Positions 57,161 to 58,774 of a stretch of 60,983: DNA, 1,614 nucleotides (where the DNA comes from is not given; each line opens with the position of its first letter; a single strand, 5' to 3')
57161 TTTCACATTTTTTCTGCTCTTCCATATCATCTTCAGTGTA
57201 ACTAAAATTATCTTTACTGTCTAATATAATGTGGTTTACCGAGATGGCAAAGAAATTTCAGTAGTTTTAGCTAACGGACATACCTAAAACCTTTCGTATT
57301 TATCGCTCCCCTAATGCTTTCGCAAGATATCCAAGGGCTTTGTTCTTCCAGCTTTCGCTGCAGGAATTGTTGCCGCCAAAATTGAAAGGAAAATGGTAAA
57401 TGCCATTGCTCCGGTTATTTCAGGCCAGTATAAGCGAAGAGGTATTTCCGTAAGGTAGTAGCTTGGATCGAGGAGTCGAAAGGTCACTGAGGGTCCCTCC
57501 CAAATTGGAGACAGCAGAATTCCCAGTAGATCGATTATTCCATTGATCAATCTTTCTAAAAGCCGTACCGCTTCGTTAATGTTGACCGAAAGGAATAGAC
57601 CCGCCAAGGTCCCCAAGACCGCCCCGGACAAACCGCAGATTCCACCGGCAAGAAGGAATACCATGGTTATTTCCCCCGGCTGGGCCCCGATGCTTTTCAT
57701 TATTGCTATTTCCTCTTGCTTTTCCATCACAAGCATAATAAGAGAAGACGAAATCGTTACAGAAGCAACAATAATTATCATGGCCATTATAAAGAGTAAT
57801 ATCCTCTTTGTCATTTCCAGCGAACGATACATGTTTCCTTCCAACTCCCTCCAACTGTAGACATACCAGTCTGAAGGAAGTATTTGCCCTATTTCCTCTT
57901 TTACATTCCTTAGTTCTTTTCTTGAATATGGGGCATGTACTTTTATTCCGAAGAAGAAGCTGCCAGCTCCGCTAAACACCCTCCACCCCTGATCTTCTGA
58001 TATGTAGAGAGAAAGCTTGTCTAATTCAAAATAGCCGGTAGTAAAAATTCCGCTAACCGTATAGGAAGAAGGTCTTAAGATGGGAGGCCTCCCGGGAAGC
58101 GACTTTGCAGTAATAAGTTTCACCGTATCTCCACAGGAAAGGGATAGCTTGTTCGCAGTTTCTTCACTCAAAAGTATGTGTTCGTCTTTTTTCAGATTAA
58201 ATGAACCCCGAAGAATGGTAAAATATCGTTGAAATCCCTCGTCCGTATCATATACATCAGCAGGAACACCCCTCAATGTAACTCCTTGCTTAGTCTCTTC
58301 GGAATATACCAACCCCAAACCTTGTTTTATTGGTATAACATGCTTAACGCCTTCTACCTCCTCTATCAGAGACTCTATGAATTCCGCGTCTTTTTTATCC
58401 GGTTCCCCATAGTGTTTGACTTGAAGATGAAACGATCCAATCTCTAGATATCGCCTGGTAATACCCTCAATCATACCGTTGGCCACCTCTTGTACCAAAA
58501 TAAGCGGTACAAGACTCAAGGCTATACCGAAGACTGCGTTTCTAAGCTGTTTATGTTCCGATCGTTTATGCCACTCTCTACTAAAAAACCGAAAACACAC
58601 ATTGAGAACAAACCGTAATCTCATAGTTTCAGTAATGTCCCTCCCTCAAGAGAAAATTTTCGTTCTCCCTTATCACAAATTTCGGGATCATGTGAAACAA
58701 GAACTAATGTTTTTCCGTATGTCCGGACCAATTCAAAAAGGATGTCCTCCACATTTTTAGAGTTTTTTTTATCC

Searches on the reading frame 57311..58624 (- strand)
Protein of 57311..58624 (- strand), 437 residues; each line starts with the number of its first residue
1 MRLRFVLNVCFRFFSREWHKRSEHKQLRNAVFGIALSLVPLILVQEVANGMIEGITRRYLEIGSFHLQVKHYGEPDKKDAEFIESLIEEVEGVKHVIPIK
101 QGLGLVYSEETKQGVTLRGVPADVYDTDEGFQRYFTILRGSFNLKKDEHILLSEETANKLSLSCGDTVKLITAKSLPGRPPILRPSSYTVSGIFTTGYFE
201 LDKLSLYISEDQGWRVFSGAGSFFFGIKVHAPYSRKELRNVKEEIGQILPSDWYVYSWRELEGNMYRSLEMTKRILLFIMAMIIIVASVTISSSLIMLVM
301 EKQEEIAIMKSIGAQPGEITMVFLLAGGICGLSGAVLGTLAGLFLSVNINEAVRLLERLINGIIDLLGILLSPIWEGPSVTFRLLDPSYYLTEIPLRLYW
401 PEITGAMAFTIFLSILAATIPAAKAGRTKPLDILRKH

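Call 47: find_encoding_contigs(protein=window:57311-58624:-, flank=10000, max_places=4)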
Protein window:57311-58624:- (437 aa): 5 contigs read that carry it; 4 places shown.
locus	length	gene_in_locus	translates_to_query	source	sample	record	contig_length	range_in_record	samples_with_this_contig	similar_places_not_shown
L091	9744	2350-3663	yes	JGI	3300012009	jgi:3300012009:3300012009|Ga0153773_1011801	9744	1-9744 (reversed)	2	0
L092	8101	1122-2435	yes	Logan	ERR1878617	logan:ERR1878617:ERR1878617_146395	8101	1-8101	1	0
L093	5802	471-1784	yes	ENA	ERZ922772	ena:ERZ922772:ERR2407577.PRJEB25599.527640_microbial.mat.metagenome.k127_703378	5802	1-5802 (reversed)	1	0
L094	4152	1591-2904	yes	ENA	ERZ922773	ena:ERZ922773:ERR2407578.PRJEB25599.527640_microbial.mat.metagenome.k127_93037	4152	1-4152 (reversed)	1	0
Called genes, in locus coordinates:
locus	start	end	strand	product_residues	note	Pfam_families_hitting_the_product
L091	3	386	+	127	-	?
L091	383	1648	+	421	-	PF12704:MacB_PCD, PF02687:FtsX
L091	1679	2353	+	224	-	PF00005:ABC_tran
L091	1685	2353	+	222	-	PF00005:ABC_tran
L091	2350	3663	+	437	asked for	PF12704:MacB_PCD, PF02687:FtsX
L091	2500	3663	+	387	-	PF12704:MacB_PCD (weak), PF02687:FtsX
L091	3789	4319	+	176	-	PF02151:UVR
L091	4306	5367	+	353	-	PF00217:ATP-gua_Ptrans, PF27454:McsB_C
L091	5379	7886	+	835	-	PF02861:Clp_N, PF13191:AAA_16 (weak), PF00004:AAA, PF17871:AAA_lid_9, PF00004:AAA, PF07724:AAA_2, PF07728:AAA_5, PF10431:ClpB_D2-small, +11 more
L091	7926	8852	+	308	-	PF23023:Anti-Pycsar_Apyc1, PF00753:Lactamase_B, PF12706:Lactamase_B_2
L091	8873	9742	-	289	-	?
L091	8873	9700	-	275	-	-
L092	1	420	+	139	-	?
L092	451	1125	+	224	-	PF00005:ABC_tran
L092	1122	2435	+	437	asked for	PF12704:MacB_PCD, PF02687:FtsX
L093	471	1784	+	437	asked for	PF12704:MacB_PCD, PF02687:FtsX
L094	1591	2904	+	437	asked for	PF12704:MacB_PCD, PF02687:FtsX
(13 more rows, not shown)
